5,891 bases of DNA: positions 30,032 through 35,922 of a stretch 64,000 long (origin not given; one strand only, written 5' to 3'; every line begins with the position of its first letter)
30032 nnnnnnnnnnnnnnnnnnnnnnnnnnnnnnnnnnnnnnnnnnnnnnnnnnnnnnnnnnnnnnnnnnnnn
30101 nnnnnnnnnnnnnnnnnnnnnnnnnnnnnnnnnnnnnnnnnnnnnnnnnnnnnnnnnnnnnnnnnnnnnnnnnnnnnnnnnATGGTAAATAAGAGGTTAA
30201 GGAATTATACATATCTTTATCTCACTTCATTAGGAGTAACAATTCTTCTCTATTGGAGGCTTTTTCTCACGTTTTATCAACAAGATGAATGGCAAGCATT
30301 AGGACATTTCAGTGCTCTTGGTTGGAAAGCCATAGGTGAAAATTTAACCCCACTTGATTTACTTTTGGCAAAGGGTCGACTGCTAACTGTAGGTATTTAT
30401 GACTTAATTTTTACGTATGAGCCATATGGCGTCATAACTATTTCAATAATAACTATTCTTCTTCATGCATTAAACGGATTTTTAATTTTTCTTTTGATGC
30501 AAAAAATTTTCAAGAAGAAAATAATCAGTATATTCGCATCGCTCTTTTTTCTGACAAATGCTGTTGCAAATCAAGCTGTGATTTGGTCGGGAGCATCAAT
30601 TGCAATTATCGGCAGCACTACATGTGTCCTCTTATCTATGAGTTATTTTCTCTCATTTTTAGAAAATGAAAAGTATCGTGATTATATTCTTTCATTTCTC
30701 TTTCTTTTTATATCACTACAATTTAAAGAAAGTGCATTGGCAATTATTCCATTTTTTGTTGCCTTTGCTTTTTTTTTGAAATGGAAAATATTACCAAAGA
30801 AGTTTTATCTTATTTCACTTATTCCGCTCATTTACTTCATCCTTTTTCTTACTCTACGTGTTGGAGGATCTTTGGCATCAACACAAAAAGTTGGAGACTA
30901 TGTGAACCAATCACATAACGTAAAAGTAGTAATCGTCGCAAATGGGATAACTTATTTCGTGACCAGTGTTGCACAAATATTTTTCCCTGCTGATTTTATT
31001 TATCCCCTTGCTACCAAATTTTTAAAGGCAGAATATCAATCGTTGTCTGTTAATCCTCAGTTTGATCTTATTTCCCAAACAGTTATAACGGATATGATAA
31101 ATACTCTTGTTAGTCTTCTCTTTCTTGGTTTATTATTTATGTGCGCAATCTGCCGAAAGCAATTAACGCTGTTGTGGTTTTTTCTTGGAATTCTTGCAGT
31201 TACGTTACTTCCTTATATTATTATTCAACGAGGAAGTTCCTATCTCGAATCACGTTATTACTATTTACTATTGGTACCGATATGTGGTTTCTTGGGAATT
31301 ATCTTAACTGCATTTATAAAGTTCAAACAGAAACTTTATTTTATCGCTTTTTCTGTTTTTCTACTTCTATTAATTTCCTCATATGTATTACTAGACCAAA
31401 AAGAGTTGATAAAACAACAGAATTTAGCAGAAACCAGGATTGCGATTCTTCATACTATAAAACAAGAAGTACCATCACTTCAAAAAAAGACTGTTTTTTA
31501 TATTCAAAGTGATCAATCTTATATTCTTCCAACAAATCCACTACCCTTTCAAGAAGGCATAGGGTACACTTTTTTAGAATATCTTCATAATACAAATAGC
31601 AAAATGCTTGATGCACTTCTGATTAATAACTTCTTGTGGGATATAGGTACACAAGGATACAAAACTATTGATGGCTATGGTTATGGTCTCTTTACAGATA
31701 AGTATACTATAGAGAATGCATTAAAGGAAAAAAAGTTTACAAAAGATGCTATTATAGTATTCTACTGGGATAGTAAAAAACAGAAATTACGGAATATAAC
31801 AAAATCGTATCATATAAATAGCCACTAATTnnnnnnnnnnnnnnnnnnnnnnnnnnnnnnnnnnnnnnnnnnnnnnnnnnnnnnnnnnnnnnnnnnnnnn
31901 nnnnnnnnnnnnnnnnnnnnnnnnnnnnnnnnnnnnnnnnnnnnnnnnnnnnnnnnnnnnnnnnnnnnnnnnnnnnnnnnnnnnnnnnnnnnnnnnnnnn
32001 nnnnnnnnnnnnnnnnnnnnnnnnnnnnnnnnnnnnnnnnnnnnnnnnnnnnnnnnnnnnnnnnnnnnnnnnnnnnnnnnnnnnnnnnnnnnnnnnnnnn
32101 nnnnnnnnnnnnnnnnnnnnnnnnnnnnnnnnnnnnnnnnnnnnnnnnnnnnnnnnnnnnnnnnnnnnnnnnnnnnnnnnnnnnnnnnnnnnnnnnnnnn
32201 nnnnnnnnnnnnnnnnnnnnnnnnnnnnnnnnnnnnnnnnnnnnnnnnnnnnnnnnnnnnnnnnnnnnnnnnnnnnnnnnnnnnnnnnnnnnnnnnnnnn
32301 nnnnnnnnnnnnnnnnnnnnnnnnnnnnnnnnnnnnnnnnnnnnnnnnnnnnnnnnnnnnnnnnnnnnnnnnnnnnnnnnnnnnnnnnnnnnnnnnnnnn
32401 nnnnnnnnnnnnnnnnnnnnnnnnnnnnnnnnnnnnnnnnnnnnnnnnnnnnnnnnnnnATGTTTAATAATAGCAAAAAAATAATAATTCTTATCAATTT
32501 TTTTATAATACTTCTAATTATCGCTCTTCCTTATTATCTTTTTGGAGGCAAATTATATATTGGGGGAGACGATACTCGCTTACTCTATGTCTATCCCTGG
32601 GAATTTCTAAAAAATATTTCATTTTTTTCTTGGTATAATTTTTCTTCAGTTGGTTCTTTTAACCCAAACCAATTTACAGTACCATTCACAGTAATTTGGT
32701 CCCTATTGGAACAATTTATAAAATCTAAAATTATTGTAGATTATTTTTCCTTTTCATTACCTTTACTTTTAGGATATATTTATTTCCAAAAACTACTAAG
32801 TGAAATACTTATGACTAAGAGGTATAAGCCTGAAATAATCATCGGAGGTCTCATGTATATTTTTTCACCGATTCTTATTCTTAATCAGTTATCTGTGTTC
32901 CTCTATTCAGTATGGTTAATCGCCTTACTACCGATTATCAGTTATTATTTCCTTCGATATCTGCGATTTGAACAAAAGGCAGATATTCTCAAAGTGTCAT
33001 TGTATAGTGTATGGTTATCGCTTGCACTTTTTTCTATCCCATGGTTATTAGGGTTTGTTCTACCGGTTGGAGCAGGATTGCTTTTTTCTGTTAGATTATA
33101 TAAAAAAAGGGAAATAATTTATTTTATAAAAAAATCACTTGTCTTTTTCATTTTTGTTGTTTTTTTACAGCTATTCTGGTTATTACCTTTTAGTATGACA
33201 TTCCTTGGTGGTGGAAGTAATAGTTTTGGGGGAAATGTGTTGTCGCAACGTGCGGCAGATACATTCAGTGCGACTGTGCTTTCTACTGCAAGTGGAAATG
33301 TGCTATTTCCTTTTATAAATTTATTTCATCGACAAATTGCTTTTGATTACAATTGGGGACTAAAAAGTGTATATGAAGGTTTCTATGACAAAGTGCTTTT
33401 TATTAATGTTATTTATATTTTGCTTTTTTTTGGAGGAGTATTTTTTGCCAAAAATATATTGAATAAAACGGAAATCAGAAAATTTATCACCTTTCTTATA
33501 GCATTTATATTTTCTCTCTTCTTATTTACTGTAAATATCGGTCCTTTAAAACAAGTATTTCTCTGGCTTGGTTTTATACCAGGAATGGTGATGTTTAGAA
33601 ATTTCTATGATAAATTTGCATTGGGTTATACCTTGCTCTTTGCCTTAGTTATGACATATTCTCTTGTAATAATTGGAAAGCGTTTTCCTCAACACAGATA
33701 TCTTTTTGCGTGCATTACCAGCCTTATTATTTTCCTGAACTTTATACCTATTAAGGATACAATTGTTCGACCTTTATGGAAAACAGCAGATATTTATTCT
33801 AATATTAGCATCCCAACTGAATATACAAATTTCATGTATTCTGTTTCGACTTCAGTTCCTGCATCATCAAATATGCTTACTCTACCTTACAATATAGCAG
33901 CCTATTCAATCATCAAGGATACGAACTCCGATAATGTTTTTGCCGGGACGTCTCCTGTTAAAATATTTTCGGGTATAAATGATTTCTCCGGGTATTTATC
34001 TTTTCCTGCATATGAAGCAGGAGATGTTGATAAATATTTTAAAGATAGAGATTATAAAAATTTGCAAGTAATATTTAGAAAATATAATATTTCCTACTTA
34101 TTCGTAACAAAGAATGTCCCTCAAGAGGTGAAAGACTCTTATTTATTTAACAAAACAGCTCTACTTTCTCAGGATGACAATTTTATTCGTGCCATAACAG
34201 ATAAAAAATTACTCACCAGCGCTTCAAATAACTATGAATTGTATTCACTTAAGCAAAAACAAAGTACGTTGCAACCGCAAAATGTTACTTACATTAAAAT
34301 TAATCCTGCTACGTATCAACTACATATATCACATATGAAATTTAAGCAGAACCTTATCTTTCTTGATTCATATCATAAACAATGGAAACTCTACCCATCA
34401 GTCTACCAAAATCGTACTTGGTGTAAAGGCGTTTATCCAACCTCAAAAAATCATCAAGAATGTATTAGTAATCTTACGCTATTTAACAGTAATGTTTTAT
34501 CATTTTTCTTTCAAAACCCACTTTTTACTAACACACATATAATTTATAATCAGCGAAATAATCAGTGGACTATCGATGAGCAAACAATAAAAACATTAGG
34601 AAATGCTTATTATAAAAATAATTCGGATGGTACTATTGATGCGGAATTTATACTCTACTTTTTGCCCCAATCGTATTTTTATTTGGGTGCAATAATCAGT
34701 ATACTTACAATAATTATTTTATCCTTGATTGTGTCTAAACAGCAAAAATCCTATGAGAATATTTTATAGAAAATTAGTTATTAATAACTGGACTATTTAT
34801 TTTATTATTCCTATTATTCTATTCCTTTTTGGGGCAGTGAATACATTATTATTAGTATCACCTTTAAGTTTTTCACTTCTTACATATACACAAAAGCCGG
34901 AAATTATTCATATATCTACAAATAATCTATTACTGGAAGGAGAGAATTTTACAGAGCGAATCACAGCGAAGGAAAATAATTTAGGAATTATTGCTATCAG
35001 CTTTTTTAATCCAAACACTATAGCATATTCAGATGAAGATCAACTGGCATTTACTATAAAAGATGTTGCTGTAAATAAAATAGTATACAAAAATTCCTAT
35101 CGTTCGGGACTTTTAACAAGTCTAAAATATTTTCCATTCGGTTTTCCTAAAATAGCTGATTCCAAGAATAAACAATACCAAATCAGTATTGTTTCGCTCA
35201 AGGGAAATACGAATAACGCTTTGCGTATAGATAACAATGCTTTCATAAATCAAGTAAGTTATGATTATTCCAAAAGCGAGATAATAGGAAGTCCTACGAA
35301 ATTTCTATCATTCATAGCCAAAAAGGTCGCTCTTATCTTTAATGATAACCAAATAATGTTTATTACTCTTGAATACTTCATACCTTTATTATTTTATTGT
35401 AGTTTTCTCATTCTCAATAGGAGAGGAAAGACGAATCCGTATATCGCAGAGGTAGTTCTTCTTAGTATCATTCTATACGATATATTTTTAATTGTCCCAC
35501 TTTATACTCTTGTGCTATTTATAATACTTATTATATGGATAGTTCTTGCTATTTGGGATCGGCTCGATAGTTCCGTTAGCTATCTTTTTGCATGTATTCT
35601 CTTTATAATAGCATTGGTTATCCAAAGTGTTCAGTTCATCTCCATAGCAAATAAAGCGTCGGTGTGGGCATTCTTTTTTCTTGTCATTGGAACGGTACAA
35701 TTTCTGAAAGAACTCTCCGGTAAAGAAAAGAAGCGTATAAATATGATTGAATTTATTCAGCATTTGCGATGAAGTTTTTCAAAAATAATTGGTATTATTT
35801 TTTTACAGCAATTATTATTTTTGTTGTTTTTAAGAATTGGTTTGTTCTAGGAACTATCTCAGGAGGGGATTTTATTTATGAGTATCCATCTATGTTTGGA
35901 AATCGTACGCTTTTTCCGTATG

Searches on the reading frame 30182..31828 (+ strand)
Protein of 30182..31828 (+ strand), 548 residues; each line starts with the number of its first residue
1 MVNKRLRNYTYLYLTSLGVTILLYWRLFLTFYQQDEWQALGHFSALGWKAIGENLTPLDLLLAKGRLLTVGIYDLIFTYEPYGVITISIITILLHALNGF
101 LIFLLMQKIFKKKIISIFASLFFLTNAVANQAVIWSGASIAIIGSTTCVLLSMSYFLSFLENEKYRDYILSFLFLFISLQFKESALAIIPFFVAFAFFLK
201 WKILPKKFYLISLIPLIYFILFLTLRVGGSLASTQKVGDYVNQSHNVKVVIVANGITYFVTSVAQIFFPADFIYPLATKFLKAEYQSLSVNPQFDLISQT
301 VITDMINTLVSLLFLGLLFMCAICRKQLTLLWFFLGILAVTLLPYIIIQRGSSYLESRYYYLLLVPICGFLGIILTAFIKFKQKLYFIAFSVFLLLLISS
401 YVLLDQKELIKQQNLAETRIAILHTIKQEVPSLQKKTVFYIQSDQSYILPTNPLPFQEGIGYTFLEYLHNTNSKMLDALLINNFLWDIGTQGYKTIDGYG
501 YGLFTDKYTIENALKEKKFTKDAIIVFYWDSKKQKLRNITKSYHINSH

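Call 5: search_protein_families(library=pfam, proteins=[window:30182-31828:+], max_evalue=0.01)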
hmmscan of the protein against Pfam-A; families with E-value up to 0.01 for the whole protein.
window:30182-31828:+ (548 aa): 0 families

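Call 17: search_protein_families(library=pfam, proteins=[window:30182-31828:+], max_evalue=5)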
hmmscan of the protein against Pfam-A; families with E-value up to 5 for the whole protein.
window:30182-31828:+ (548 aa): 0 families
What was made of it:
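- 30182..31828 (+): Polytopic protein; a possible GT-C. No Pfam hit (calls 5, 17).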

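Call 33: search_protein_families(library=ncbifam, proteins=[window:30182-31828:+], max_evalue=0.1)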
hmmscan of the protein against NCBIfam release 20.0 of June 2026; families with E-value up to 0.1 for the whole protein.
window:30182-31828:+ (548 aa): 1 family
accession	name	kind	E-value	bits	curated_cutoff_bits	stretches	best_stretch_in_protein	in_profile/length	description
NF047440.1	LA3751_2_3_fam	subfamily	0.00037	19.4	200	1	311-406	288-385/460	LA_3751/LA_3752 family putative glycosyltransferase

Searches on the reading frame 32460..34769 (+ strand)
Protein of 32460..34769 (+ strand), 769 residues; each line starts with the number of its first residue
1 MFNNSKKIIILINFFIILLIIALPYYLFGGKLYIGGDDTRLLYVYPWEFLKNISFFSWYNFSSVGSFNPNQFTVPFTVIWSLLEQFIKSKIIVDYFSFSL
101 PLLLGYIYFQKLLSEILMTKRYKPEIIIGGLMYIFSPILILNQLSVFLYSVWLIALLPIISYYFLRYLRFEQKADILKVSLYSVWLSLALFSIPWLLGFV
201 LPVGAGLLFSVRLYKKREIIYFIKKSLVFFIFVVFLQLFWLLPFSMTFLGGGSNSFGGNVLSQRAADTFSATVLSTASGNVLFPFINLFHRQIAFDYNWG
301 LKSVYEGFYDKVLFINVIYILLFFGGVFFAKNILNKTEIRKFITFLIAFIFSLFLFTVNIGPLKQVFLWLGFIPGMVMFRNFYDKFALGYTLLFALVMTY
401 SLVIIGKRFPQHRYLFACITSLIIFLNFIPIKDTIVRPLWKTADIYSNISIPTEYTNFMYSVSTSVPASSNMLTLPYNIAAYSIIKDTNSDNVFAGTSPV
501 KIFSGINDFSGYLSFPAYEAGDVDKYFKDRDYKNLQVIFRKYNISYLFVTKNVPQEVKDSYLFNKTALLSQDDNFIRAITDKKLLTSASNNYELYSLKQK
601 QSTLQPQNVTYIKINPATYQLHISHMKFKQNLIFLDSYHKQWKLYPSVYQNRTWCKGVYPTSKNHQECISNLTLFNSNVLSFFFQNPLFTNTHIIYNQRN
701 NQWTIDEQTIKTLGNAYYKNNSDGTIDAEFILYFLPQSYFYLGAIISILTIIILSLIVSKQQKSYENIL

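Call 5: search_protein_families(library=pfam, proteins=[window:32460-34769:+], max_evalue=0.01)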
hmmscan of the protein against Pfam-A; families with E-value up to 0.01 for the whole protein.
window:32460-34769:+ (769 aa): 0 families

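Call 17: search_protein_families(library=pfam, proteins=[window:32460-34769:+], max_evalue=5)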
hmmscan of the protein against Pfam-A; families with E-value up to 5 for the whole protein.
window:32460-34769:+ (769 aa): 0 families

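Call 33: search_protein_families(library=ncbifam, proteins=[window:32460-34769:+], max_evalue=0.1)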
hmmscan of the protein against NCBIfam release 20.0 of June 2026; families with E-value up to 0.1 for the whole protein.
window:32460-34769:+ (769 aa): 0 families

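Call 46: search_protein_representatives(protein=window:32460-34769:+)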
Query: 769 residues. Proteins with E-value up to 0.001 (for the whole library): 1150; up to 1e-10: 568; up to 1e-30: 176. The best 150 are listed.
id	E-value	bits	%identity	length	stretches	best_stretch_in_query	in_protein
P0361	9.9e-243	824.2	49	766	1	11-756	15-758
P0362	1.0e-206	705.1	46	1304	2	19-605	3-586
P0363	3.9e-203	693.2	45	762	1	6-757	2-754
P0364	5.4e-192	656.4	46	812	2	20-646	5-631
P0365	4.8e-191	653.3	44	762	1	9-763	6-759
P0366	8.1e-189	645.9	48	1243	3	7-608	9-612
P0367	5.8e-188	643.1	43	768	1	10-759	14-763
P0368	9.8e-188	642.3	44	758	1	6-760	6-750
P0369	9.7e-186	635.7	45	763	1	12-763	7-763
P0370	3.6e-185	633.8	43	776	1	9-758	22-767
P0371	6.3e-185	633.0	41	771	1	10-762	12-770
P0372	1.9e-184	631.5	43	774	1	8-750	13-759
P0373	2.5e-181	621.2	47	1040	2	10-657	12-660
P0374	1.3e-180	618.7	42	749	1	8-764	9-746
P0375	3.2e-180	617.5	42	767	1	4-765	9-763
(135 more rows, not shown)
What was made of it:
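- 32460..34769 (+): Probable GT-C with a large extracytoplasmic domain and a C-terminal anchor. 1150 homologues (call 46).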

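Call 48: search_protein_families(library=pfam, alignment_id=A3, max_evalue=0.01)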
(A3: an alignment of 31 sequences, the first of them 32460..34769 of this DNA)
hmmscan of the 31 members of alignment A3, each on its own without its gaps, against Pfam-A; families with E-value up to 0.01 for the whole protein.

A. member 1, window:32460-34769:+ (769 aa): 0 families

B. families by the number of members that match (of 31 scanned): 1 family
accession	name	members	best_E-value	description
PF11847.13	GT-C_AftD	3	0.00049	Alpha-(1->3)-arabinofuranosyltransferase, N-terminal GT-C domain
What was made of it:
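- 32460..34769 (+): 3 of 31 family members hit GT-C_AftD (call 48).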

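Call 49: search_solved_structures(query=A3, max_evalue=1, show_alignments=1)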
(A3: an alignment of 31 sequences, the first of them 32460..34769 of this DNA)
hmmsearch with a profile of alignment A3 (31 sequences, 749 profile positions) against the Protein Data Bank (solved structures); distinct sequences matched with E-value up to 1: 0.

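Call 69: find_encoding_contigs(protein=window:32460-34769:+, flank=10000, max_places=1)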
Protein window:32460-34769:+ (769 aa): no gene with exactly this product is on record in the collection.

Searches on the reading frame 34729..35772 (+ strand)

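Call 6: search_protein_families(library=pfam, proteins=[window:34729-35772:+], max_evalue=0.01)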
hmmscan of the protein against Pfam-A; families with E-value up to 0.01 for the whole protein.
window:34729-35772:+ (347 aa): 0 families

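Call 17: search_protein_families(library=pfam, proteins=[window:34729-35772:+], max_evalue=5)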
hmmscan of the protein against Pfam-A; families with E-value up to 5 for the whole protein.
window:34729-35772:+ (347 aa): 1 family
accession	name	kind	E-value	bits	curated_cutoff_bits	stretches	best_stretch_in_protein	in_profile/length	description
PF13567.11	DUF4131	-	2.5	8.2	31.6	0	11-59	21-67/165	Domain of unknown function (DUF4131)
